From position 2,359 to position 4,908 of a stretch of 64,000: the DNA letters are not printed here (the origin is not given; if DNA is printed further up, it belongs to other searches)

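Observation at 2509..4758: Canonical SMC head domains but only 749 aa and no hinge, with ScpA/ScpB encoded at 57410-58721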

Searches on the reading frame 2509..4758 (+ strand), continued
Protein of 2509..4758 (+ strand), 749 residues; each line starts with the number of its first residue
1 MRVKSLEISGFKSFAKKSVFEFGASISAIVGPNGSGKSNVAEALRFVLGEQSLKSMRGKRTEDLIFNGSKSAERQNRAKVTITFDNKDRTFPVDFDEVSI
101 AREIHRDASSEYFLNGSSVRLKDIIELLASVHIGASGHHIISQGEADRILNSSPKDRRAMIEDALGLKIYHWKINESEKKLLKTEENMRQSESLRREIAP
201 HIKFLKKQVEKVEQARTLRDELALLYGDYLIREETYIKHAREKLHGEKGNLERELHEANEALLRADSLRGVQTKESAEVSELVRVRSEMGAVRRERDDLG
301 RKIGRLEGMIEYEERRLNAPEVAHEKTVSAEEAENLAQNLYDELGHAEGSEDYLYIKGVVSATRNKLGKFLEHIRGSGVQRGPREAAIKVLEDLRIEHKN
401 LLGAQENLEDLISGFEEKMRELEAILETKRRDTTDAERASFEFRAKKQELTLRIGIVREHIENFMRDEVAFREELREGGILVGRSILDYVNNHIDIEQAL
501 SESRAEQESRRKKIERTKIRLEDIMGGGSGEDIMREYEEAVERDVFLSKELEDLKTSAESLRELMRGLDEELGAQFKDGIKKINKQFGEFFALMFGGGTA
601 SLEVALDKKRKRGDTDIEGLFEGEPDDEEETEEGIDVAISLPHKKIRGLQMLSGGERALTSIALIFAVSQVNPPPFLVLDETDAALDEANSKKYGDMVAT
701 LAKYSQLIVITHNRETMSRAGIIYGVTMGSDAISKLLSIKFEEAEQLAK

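Call 24: predict_structure(alignment_id=A1)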
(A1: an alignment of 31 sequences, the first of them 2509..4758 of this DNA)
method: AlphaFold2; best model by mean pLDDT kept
length: 749 residues; sequences in the alignment: 31
mean_pLDDT: 76.2   pTM: 0.48
mean pLDDT of the five models: 76.2, 74.3, 72.2, 69.8, 67.9
residues with pLDDT >= 90: 63; 70-90: 531; 50-70: 102; < 50: 53
segments of 3 or more residues with pLDDT < 50: 52-58, 319-328, 375-383, 609-631, 683-685
pLDDT, mean of each block of 10 residues (from residue 1): 88 83 84 72 75 47 77 86 89 88 84 90 79 68 68 78 76 84 92 91 87 84 85 86 86 86 73 61 79 80 76 62 44 73 73 75 74 48 58 79 81 81 76 76 84 87 86 82 78 80 84 86 70 86 92 93 87 83 82 74 62 39 37 70 65 66 73 78 54 73 81 77 78 74 73
secondary structure, 60 per line:
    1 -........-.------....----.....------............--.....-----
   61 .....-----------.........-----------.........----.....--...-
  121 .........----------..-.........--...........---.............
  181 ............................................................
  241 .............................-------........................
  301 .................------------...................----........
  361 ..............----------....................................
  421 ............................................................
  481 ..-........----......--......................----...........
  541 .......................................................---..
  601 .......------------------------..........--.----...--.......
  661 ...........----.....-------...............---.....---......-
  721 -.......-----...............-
elements in order (helices of 4 or more, strands of 3 or more residues): E2-9 E18-21 E26-30 H37-48 H51-55 H61-64 E77-85 E97-105 E110-114 E117-119 H121-129 H143-151 H154-164 H168-269 H277-317 H330-348 H353-374 H385-482 H484-491 H496-501 H504-525 H530-595 E599-607 E632-641 H654-671 E676-680 H688-702 E706-710 H714-719 E722-728 E734-740 H741-748

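Call 28: fold_search(model_id=the predicted structure, library=pdb)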
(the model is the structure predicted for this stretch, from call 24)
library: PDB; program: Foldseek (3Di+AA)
matches with E <= 10: 1635; with E <= 0.001: 195
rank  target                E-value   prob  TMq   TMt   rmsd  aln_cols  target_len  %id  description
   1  5xei                  1.4e-29  1.00  0.49  0.69  24.0       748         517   24  Crystal structure of the Smc head domain with a coiled coil and joint derived from Pyrococcus yayanosii (released 2017-06-07)
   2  5xns_A                7.8e-25  1.00  0.45  0.81  19.4       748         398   20  Crystal structure of the Smc head domain with an extended coiled coil bound to the C-terminal domain of ScpA derived f (released 2017-08-02)
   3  5xg3_B                1.3e-23  1.00  0.44  0.85  33.5       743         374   22  Crystal structure of the ATPgS-engaged Smc head domain with an extended coiled coil bound to the C-terminal domain of  (released 2017-06-07)
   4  7w1m_B                1.7e-23  1.00  0.53  0.73  25.8       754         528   20  Cryo-EM structure of human cohesin-CTCF-DNA complex (released 2023-05-31)
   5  5h68_A                2.8e-23  1.00  0.39  0.87  19.1       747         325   20  Crystal structure of an engaged dimer of the Geobacillus stearothermophilus SMC head domain (released 2017-03-15)
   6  6wg3_B                1.1e-22  1.00  0.53  0.57  38.4       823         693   20  Cryo-EM structure of human Cohesin-NIPBL-DNA complex (released 2020-05-20)
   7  5h68_B                2.3e-22  1.00  0.40  0.88  19.8       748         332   20  Crystal structure of an engaged dimer of the Geobacillus stearothermophilus SMC head domain (released 2017-03-15)
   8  6wge_B                9.7e-22  1.00  0.53  0.78  16.5       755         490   19  Cryo-EM structure of human Cohesin-NIPBL-DNA complex without STAG1 (released 2020-05-20)
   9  8roi_A                1.0e-21  1.00  0.40  0.72  48.7       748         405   18  Human cohesin SMC3-HD(EQ)/RAD21-N complex - ADP-bound conformation (released 2024-09-11)
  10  5xg3_A                1.8e-21  1.00  0.44  0.86  28.8       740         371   22  Crystal structure of the ATPgS-engaged Smc head domain with an extended coiled coil bound to the C-terminal domain of  (released 2017-06-07)
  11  8roh_A                2.3e-21  1.00  0.42  0.72  28.1       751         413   18  Human cohesin SMC3-HD(EQ)/RAD21-N complex - Apo conformation (released 2024-09-11)
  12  6yvu_B                4.4e-21  1.00  0.37  0.24  57.7      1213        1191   16  Condensin complex from S.cerevisiae ATP-free apo non-engaged state (released 2020-07-15)
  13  6qj1                  6.6e-21  1.00  0.36  0.61  45.7       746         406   17  Crystal structure of the C. thermophilum condensin Smc2 ATPase head (crystal from I) (released 2019-07-03)
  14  7q2x_A                8.6e-21  1.00  0.38  0.64  45.4       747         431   19  Cryo-EM structure of clamped S.cerevisiae condensin-DNA complex (Form I) (released 2022-03-23)
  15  4i99_B                1.9e-20  1.00  0.39  0.86  33.2       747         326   18  Crystal structure of the SmcHead bound to the C-winged helix domain of ScpA (released 2013-01-30)
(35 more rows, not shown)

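Call 30: find_related_loci(query=A1, collection=genome_contigs, flank=6000)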
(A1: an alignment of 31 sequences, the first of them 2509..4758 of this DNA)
Query A1 (749 aa) in genome_contigs; peptide patterns used: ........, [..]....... (x = any residue, [..] = any of these).
600 stretches matched a pattern (row limit reached: there are more); 551 encode a relative of the query (tblastn E <= 1e-3); the best 80 are kept; 80 distinct loci.
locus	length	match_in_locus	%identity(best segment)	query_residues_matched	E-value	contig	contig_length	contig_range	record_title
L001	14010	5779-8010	75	1-749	0e+0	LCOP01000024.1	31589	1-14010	MAG: Parcubacteria group bacterium GW2011_GWA1_47_8 UY07_C0024, whole genome shotgun sequence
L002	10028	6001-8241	72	1-749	0e+0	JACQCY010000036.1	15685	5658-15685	MAG: Candidatus Yonathbacteria bacterium isolate NC_groundwater_980_Pr1_S-0.2um_43_16 Montesol18-Sp2_coassembly_scaffold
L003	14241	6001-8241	82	1-749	0e+0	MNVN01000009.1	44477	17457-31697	MAG: Candidatus Nomurabacteria bacterium CG1_02_43_90 cg1_0.2_scaffold_439_c, whole genome shotgun sequence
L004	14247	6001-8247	72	1-749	0e+0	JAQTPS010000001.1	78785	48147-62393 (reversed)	MAG: Candidatus Paceibacterota bacterium isolate STB_121 NODE_661_length_78785_cov_3.550815_Sandtown_B, whole genome sho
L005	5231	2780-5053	55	1-749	0e+0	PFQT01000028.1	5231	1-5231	MAG: Candidatus Yonathbacteria bacterium CG_4_8_14_3_um_filter_46_25 CG_4_8_14_3_um_filter_scaffold_9149_c, whole genome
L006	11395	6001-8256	56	1-749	0e+0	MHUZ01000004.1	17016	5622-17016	MAG: Candidatus Yonathbacteria bacterium RIFOXYD1_FULL_52_36 rifoxyd1_full_scaffold_1201, whole genome shotgun sequence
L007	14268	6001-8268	53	1-749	0e+0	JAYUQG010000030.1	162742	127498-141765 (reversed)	MAG: bacterium isolate GL114_DN_metabat_102 GL114_DN_metabat_102_29, whole genome shotgun sequence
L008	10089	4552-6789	55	1-749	0e+0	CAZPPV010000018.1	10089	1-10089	MAG TPA_asm: uncultured Candidatus Saccharibacteria bacterium isolate SRP128015_co4_2 genome assembly, contig: NODE_1682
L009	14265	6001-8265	54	1-749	0e+0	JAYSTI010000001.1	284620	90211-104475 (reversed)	MAG: Candidatus Lloydbacteria bacterium isolate GFS_12411 GFS_12411_0, whole genome shotgun sequence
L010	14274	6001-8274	54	1-749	0e+0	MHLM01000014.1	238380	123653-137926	MAG: Candidatus Lloydbacteria bacterium RIFCSPHIGHO2_02_FULL_50_18 rifcsphigho2_02_scaffold_86, whole genome shotgun seq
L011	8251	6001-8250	54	1-749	0e+0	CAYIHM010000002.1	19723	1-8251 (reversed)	MAG TPA_asm: uncultured Candidatus Saccharibacteria bacterium isolate ERP119705_co24_246 genome assembly, contig: NODE_3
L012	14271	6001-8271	51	1-749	0e+0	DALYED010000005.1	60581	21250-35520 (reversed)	MAG TPA_asm: Candidatus Paceibacterota bacterium isolate CTOTU14244 NODE_74_length_60581_cov_4.333179, whole genome shot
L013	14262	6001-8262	53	1-749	0e+0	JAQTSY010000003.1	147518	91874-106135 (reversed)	MAG: Candidatus Paceibacterota bacterium isolate STB_28 NODE_266_length_147518_cov_7.622976_Sandtown_B, whole genome sho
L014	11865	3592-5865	54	1-749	0e+0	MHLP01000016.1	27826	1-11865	MAG: Candidatus Lloydbacteria bacterium RIFCSPLOWO2_01_FULL_50_20 rifcsplowo2_01_scaffold_2564, whole genome shotgun seq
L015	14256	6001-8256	52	1-749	0e+0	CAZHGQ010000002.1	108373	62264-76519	MAG TPA_asm: uncultured Candidatus Saccharibacteria bacterium isolate SRP257259_co1_375 genome assembly, contig: NODE_14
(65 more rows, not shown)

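Call 44: find_homologous_proteins(query=P0171, max_evalue=1e-10)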
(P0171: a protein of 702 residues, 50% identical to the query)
Query P0171 (702 aa): 8000 proteins with E <= 1e-10 among 8000 candidates; the best 120 are listed.
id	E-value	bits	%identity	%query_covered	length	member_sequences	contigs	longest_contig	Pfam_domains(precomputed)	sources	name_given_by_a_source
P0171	0.0e+0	1504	100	100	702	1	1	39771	PF13175.13,PF13476.13,PF02463.26,PF13304.13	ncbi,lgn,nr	ncbi:MAG: AAA family ATPase [Candidatus Vogelbacteria bacterium]|nr:AAA family ATPase [Candidatus Vo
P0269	8.1e-276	935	64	100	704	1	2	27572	PF00005.34,PF13175.13,PF13476.13,PF02463.26,PF13304.13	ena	-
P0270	3.9e-255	867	58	100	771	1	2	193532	PF13175.13,PF13476.13,PF02463.26,PF13304.13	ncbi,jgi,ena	-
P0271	2.6e-243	828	59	100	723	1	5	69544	PF00005.34,PF13175.13,PF13476.13,PF02463.26,PF13304.13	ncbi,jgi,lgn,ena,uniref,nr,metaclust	ncbi:MAG: hypothetical protein COV10_00185 [Candidatus Vogelbacteria bacterium CG10_big_fil_rev_8_21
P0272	1.0e-215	736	51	100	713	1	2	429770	PF00005.34,PF13175.13,PF13476.13,PF02463.26,PF13304.13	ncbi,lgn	-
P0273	1.1e-210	720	50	100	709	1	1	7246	PF00005.34,PF13175.13,PF13476.13,PF02463.26,PF13304.13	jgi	jgi:chromosome segregation protein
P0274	5.9e-210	717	51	99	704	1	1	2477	PF00005.34,PF13175.13,PF13476.13,PF02463.26,PF13304.13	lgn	-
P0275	4.0e-209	715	51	100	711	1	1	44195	PF00005.34,PF13175.13,PF13476.13,PF02463.26,PF13304.13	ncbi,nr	ncbi:MAG: AAA family ATPase [bacterium]|nr:AAA family ATPase [bacterium]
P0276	4.6e-209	714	51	99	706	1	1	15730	PF00005.34,PF13175.13,PF13476.13,PF02463.26,PF13304.13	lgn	-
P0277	1.5e-208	713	50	99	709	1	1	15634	PF00005.34,PF13175.13,PF13476.13,PF02463.26,PF13304.13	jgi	jgi:chromosome segregation protein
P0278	7.0e-208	711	50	100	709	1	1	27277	PF00005.34,PF13175.13,PF13476.13,PF02463.26,PF13304.13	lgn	-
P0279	1.3e-206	706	49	99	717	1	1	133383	PF00005.34,PF13175.13,PF13476.13,PF02463.26,PF13304.13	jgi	-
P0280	2.6e-206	705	49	100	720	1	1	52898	PF00005.34,PF13175.13,PF13476.13,PF02463.26,PF13304.13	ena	-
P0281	8.3e-206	704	50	99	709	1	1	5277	PF00005.34,PF13175.13,PF13476.13,PF02463.26,PF13304.13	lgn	-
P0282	5.5e-205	701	49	100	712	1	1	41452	PF00005.34,PF13175.13,PF13476.13,PF02463.26,PF13304.13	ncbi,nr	ncbi:MAG: AAA family ATPase [Candidatus Vogelbacteria bacterium]|nr:AAA family ATPase [Candidatus Vo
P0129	1.4e-202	693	50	100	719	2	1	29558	PF00005.34,PF13175.13,PF13476.13,PF02463.26,PF13304.13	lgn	-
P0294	1.6e-199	683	50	99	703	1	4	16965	PF00005.34,PF13175.13,PF13476.13,PF02463.26,PF13304.13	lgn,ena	-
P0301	2.9e-197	675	49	99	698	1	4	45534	PF13175.13,PF13476.13,PF02463.26,PF13304.13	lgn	-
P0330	1.6e-190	653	48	100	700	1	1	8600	PF13175.13,PF13476.13,PF02463.26,PF13304.13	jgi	-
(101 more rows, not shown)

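Call 46: search_dna_similar(query=window:2509-4758:+, collection=plasmids, mode=protein, max_rows=25, max_evalue=1e-20)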
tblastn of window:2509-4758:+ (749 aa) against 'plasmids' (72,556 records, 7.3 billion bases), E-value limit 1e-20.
Records with a match: 58; places in all: 107; records where one place covers at least 80% of the query: 0.
Best place of each record, by identity: <60% 58.
By first word of the organism name: Azospirillum 12; Acinetobacter 5; Sinorhizobium 4; Listeria 2; Shinella 2; Fusobacterium 2; Bacillus 2; Neisseria 2; Ralstonia 2; Bosea 2; and 23 more.
By predicted mobility (MOB-suite, as given by PLSDB): non-mobilizable 47; mobilizable 10; conjugative 1.
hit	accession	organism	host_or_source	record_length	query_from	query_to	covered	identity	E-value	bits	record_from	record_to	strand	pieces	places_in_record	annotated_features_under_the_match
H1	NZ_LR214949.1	Mesomycoplasma hyorhinis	Uninoculated HEP-2 tissue culture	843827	1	749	68%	32.8%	4e-34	256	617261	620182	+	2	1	chromosome segregation protein SMC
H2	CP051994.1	Staphylococcus aureus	Homo sapiens,respiratory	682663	401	741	46%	31.8%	1e-34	150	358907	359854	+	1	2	smc: chromosome segregation protein SMC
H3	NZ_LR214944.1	Metamycoplasma orale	-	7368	1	289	39%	37.1%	1e-43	177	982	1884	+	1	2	AAA family ATPase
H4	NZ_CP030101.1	Listeria monocytogenes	Environment,water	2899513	1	269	36%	38.9%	1e-50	199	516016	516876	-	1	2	none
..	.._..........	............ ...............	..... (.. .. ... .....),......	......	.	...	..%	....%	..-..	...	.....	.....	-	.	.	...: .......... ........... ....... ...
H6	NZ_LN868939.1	Nocardia farcinica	not known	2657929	1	262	35%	39.8%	4e-47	189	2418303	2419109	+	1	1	none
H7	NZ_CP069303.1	Shinella sp. PSBB067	monoisolate,Minnesota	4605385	1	334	45%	31.1%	3e-36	155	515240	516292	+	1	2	none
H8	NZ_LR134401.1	Listeria monocytogenes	Homo sapiens,Vein blood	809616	1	269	36%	38.5%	1e-49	196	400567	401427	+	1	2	smc: chromosome segregation protein SMC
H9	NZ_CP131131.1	Shinella zoogloeoides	isolate,Activated charcoal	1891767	1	334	45%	31.0%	1e-35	153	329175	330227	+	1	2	none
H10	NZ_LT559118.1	Nonomuraea gerenzanensis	-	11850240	3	260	34%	39.6%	1e-46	187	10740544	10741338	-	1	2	none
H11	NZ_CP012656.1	Lactiplantibacillus plantarum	mixed culture,faecal sample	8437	1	299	40%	34.1%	3e-26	166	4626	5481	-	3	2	record has no annotation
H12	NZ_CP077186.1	Fusobacterium animalis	Homo sapiens,resected colorectal tumor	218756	1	266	36%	37.7%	4e-42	173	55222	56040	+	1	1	smc: chromosome segregation protein SMC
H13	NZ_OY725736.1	Monoglobus pectinilyticus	-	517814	1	222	30%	44.1%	2e-52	205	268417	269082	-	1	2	smc: chromosome segregation protein SMC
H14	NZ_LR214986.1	Mycoplasmopsis cynos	Dog,lung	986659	1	233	31%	41.5%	1e-42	175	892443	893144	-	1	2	AAA family ATPase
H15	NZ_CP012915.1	Azospirillum brasilense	Digitaria eriantha,microbe,root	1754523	6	281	37%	34.7%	7e-38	160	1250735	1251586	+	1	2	none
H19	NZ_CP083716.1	Bacillus velezensis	cell culture,Meju, fermented soybean ...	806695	1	208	28%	44.2%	9e-49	194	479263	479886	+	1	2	smc: chromosome segregation protein SMC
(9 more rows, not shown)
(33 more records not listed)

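Call 47: get_annotated_region(hit=H19, flank=4500)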
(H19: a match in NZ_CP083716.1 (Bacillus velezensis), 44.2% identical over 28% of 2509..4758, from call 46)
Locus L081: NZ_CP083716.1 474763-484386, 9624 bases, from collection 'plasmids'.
description: Bacillus velezensis strain DMB05 plasmid pDMB05-1, complete sequence
organism: Bacillus velezensis (NCBI taxid 492670)
taxonomy: Bacteria; Bacillota; Bacilli; Bacillales; Bacillaceae; Bacillus; Bacillus velezensis
host: -; source: cell culture,Meju, fermented soybean brick; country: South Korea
typing (MOB-suite, as given by PLSDB): non-mobilizable
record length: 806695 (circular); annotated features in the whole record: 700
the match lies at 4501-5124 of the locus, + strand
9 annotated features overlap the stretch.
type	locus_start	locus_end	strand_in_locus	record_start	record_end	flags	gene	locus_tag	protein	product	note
CDS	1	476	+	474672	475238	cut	fapR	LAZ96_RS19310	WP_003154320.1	transcription factor FapR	GO:0045892 - negative regulation of DNA-templated transcription [Evidence IEA]; GO:0045717 - negative regulation of ...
CDS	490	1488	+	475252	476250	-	plsX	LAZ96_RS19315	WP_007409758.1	phosphate acyltransferase PlsX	GO:0008610 - lipid biosynthetic process [Evidence IEA]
CDS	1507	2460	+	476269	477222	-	fabD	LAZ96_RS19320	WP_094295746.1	ACP S-malonyltransferase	GO:0006633 - fatty acid biosynthetic process [Evidence IEA]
CDS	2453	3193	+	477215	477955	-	fabG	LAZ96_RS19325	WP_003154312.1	3-oxoacyl-[acyl-carrier-protein] reductase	GO:0006633 - fatty acid biosynthetic process [Evidence IEA]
CDS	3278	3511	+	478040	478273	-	acpP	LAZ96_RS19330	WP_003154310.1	acyl carrier protein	GO:0006633 - fatty acid biosynthetic process [Evidence IEA]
CDS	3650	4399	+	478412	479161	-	rncS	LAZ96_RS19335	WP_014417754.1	ribonuclease III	-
CDS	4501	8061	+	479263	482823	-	smc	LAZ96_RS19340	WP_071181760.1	chromosome segregation protein SMC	GO:0030261 - chromosome condensation [Evidence IEA]; GO:0007059 - chromosome segregation [Evidence IEA]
CDS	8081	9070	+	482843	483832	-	ftsY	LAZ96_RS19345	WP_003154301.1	signal recognition particle-docking protein FtsY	GO:0009306 - protein secretion [Evidence IEA]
CDS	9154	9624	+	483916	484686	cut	-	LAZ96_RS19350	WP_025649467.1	aminoglycoside phosphotransferase family protein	GO:0016310 - phosphorylation [Evidence IEA]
